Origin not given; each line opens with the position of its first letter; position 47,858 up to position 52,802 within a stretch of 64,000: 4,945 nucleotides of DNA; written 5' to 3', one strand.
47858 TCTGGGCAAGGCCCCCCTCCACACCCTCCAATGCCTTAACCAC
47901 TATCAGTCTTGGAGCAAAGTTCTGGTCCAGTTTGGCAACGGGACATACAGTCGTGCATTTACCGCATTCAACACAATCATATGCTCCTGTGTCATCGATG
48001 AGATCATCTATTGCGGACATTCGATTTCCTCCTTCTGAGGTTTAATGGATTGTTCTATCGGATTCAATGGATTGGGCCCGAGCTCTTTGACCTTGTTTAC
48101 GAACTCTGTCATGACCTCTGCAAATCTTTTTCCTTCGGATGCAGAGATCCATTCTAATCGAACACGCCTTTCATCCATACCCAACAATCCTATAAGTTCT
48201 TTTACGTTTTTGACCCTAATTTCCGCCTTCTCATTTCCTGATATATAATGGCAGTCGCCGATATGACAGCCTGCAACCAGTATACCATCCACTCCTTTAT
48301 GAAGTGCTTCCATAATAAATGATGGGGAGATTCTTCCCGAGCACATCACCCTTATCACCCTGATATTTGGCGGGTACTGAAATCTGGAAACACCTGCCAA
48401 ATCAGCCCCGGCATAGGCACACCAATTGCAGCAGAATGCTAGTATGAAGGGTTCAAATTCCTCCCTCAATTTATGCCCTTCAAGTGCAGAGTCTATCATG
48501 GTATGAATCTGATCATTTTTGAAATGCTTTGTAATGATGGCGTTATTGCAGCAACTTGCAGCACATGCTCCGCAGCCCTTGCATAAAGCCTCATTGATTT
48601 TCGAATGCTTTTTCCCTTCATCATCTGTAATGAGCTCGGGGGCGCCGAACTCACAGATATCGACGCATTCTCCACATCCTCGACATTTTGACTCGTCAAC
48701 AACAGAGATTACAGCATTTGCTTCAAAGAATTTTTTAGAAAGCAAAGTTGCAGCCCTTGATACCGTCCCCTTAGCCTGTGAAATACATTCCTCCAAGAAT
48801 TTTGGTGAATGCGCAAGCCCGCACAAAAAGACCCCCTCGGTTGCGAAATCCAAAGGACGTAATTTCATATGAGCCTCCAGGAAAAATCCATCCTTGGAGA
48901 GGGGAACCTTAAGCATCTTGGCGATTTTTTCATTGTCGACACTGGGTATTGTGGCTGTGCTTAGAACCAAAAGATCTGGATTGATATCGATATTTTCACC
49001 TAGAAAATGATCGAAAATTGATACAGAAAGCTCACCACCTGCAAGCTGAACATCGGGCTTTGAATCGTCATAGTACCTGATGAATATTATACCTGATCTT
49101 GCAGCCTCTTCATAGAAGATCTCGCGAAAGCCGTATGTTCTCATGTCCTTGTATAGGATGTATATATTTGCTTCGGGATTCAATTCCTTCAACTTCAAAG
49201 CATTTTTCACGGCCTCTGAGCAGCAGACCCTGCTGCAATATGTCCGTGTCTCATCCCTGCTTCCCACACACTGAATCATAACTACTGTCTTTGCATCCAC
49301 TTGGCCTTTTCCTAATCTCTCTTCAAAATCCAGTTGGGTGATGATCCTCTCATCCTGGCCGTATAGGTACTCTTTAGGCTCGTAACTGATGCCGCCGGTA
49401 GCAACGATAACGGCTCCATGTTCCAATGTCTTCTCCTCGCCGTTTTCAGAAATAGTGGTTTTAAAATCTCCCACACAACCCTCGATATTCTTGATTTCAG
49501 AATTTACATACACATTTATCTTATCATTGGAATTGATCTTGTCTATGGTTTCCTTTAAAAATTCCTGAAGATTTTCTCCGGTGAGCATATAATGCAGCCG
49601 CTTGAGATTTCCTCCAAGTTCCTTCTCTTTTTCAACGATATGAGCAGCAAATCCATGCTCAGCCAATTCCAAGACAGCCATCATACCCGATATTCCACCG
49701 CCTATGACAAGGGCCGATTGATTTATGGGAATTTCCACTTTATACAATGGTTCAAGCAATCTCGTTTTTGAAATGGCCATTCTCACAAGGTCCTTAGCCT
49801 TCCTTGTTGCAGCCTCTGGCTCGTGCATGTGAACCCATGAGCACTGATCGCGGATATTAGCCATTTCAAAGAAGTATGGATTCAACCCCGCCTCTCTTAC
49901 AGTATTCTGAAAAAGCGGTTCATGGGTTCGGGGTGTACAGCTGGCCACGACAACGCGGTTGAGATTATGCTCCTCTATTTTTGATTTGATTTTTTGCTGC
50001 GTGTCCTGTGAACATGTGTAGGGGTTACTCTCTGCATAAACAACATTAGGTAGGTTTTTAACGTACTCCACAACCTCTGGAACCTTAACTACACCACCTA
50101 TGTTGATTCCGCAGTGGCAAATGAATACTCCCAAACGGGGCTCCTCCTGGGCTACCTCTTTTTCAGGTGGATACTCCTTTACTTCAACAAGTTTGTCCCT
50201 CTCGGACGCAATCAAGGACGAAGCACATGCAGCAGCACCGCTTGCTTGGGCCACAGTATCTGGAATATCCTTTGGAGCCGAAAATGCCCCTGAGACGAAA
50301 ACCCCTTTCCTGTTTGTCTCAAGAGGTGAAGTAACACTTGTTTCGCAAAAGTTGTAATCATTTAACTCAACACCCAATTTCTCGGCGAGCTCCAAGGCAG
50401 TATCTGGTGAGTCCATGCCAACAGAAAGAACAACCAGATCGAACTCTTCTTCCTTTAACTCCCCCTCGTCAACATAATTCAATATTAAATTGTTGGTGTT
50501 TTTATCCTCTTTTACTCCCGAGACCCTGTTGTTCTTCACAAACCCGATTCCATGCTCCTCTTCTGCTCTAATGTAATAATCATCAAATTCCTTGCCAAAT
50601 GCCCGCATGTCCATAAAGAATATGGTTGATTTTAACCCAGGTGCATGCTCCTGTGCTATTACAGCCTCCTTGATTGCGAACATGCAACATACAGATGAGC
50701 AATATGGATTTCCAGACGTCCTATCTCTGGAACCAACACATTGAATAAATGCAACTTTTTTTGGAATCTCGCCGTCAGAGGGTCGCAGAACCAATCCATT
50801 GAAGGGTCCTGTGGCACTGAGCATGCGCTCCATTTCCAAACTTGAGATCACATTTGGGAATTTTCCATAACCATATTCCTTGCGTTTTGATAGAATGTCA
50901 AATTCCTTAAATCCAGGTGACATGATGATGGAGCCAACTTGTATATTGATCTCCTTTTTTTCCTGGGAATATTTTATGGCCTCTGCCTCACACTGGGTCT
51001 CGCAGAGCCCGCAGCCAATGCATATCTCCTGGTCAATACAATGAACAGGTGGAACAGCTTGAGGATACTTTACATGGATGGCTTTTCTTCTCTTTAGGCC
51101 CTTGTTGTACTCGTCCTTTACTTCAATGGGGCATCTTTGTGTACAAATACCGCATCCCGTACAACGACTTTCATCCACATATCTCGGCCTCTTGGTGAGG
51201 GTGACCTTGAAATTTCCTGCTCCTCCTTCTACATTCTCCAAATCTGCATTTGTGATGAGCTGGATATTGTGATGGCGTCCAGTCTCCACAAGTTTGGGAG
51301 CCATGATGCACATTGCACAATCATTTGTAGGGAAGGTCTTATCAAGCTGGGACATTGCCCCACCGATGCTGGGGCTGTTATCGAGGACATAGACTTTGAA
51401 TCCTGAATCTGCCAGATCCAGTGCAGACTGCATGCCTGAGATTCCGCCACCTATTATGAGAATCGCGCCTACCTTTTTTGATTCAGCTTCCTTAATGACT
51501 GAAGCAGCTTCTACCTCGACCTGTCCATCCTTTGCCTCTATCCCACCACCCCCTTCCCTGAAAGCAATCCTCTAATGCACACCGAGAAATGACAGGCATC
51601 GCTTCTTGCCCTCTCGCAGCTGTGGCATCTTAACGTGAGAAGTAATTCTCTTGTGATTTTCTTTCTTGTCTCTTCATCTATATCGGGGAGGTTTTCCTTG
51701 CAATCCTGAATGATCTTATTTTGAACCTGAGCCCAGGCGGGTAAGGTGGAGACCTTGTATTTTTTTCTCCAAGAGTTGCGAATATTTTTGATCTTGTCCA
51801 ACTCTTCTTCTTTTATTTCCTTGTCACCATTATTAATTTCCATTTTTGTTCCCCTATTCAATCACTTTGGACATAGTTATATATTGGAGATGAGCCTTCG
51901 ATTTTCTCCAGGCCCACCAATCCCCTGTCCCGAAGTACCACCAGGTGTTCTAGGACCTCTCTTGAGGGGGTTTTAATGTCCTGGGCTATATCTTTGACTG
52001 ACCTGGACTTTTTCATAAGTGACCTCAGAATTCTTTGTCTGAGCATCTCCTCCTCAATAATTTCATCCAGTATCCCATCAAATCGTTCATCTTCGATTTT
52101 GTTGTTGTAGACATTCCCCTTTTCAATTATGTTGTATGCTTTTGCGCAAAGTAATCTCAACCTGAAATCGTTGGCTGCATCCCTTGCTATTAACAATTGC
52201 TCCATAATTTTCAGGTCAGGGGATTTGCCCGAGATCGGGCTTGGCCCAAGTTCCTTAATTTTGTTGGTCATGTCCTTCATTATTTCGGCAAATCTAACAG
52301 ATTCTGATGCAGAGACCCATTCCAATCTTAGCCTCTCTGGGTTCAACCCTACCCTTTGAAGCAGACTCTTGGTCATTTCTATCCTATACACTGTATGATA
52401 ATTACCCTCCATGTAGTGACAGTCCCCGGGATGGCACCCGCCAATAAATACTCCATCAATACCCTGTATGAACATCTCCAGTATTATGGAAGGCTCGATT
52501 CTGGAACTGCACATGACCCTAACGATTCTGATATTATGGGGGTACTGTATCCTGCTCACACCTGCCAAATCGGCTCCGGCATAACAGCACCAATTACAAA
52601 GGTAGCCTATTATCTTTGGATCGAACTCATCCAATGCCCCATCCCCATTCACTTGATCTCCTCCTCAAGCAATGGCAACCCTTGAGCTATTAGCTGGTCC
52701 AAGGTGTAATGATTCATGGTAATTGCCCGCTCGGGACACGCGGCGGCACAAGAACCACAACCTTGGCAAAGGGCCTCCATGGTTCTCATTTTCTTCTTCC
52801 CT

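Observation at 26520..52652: MvhD fused to a conserved C-terminal winged-helix-like domain (five paralogs)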

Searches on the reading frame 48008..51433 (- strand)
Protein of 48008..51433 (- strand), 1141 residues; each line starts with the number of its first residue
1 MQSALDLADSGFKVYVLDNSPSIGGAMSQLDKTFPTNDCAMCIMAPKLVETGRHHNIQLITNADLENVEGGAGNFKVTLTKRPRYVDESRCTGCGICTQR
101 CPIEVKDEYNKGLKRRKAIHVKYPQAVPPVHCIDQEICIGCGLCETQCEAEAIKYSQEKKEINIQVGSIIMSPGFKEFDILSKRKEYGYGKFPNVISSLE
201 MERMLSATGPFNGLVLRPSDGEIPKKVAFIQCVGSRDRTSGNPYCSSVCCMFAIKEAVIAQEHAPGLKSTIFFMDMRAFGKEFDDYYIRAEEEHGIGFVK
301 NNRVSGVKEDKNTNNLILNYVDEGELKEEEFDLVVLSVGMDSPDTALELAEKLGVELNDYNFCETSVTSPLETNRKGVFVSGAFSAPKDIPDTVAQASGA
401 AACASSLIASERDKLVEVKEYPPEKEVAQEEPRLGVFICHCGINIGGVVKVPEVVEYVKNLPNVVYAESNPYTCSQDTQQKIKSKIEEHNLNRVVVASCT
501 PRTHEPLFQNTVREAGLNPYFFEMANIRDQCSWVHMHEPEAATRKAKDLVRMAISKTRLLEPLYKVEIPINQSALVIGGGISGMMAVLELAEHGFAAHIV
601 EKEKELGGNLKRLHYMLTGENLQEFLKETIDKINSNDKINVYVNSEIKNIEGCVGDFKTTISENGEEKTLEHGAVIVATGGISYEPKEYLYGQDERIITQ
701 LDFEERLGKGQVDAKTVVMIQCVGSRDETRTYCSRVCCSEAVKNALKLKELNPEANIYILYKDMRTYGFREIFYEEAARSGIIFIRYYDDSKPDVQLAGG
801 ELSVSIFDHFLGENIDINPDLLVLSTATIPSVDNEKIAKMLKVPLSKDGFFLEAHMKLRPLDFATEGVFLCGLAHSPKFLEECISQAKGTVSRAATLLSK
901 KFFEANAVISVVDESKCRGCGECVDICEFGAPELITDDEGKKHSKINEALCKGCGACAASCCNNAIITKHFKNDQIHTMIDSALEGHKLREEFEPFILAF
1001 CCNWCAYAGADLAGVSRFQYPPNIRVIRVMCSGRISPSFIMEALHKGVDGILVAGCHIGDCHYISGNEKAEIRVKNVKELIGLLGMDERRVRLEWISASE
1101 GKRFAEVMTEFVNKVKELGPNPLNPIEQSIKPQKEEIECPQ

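Call 7: search_protein_families(library=pfam, proteins=[window:48008-51433:-], max_evalue=0.00001)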
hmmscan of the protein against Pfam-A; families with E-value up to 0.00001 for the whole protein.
window:48008-51433:- (1141 aa): 17 families
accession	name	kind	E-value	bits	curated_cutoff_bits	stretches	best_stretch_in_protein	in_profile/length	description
PF02662.21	FlpD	-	5.9e-56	188.2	22.3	1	997-1119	1-123/123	Methyl-viologen-reducing hydrogenase, delta subunit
PF07992.20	Pyr_redox_2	-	4.6e-21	75.9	26.1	2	276-399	178-289/291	Pyridine nucleotide-disulphide oxidoreductase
PF00037.32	Fer4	-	2.5e-18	65.5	21.1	1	911-932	2-23/24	4Fe-4S binding domain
PF12797.12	Fer4_2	-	4.5e-13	48.6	24.5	0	84-102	3-21/22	4Fe-4S binding domain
PF12837.12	Fer4_6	-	2.4e-11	43.4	25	0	910-932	2-24/24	4Fe-4S binding domain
PF12838.12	Fer4_7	-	8.7e-11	42.6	27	0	916-964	1-51/52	4Fe-4S dicluster domain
PF13450.12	NAD_binding_8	-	4.6e-09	36.9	21.9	1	576-612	1-37/68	NAD(P)-binding Rossmann-like domain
PF00890.30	FAD_binding_2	-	1.2e-08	35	20.4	0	574-610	2-38/414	FAD binding domain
PF13237.11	Fer4_10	-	5.6e-08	33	25.5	0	85-111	3-31/53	4Fe-4S dicluster domain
PF13738.12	Pyr_redox_3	-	5.7e-08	32.8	30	1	571-681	164-267/305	Pyridine nucleotide-disulphide oxidoreductase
PF13459.11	Fer4_15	-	2.1e-07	32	22.4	0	85-109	2-27/66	4Fe-4S single cluster domain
PF01266.30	DAO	-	3.5e-07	30.5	27.9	0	575-609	3-38/353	FAD dependent oxidoreductase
PF13187.11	Fer4_9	-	5.3e-07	30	27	0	90-153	1-52/52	4Fe-4S dicluster domain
PF14697.11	Fer4_21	-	1e-06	29.2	35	0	911-966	2-57/59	4Fe-4S dicluster domain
PF00070.33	Pyr_redox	-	1.5e-06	29.1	22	0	574-608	2-36/82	Pyridine nucleotide-disulphide oxidoreductase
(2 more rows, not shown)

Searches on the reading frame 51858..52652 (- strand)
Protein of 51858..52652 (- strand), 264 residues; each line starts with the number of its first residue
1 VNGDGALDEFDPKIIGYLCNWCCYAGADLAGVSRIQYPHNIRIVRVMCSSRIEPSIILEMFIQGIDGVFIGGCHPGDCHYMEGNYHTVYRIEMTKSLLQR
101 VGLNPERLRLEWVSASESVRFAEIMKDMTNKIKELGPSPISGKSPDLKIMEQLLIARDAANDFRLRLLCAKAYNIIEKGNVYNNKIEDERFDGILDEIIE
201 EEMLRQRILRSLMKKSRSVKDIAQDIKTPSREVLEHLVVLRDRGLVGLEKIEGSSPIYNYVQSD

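Call 5: search_protein_families(library=pfam, proteins=[window:51858-52652:-], max_evalue=1)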
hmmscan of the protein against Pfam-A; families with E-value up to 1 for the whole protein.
window:51858-52652:- (264 aa): 7 families
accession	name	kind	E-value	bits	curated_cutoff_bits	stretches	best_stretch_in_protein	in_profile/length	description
PF02662.21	FlpD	-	9.5e-53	177.9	22.3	1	14-136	1-123/123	Methyl-viologen-reducing hydrogenase, delta subunit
PF01022.26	HTH_5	-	2e-05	24.8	22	1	205-246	4-45/47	Bacterial regulatory protein, arsR family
PF21476.4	PF0610-like_N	-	2.6e-05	24.8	33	1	204-238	2-36/50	PF0610-like, N-terminal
PF12840.13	HTH_20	-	0.00015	22.1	27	1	203-246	4-48/51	Helix-turn-helix domain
PF24270.1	HTH_Cmi2_C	-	0.0014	19.3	27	1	200-247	72-119/125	Cmi2, C-terminal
PF01978.25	TrmB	-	0.04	14.2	25.6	1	212-261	18-65/68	Sugar-specific transcriptional regulator TrmB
PF08221.17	HTH_9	-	0.26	11.9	23.4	1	206-246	16-57/62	RNA polymerase III subunit RPC82 helix-turn-helix domain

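Call 6: search_protein_families(library=ncbifam, proteins=[window:51858-52652:-], max_evalue=1)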
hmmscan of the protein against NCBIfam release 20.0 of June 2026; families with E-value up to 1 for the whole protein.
window:51858-52652:- (264 aa): 9 families
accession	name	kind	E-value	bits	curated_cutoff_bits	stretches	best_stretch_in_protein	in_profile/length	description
NF040770.1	hetero_SS_HdrA2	exception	2.3e-52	178.2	1100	1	11-138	647-774/777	CoB-CoM heterodisulfide reductase HdrA2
NF045873.1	F420_non_VhuD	exception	1.2e-35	122.5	215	1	11-140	1-130/132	F420-non-reducing hydrogenase iron-sulfur subunit VhuD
NF041891.1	hdrA_Methbact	equivalog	2.3e-13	49.3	1300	1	13-134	645-760/762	ferredoxin:CoB-CoM heterodisulfide reductase subunit HdrA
NF033788.1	HTH_metalloreg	subfamily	1.6e-06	27.8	55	1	205-250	13-59/77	metalloregulator ArsR/SmtB family transcription factor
NF053602.1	Phr_regulator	exception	0.00033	20.3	320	1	198-252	8-63/191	heat shock transcription regulator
NF033789.1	repress_SdpR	subfamily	0.00044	20.1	100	1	203-250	8-55/79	autorepressor SdpR family transcription factor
NF047906.1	CdPbTransRegCmtR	equivalog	0.026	14.4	150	1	205-249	23-67/104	Cd(II)/Pb(II)-sensing metalloregulatory transcriptional regulator CmtR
NF041778.1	hetero_SS_HdrA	equivalog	0.029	12.2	1400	1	14-70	656-712/771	ferredoxin:CoB-CoM heterodisulfide reductase subunit HdrA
NF045707.1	Dbac_1936_reg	equivalog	0.15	12.1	115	1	205-258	19-69/99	ArsR/SmtB-type metalloregulator TsoR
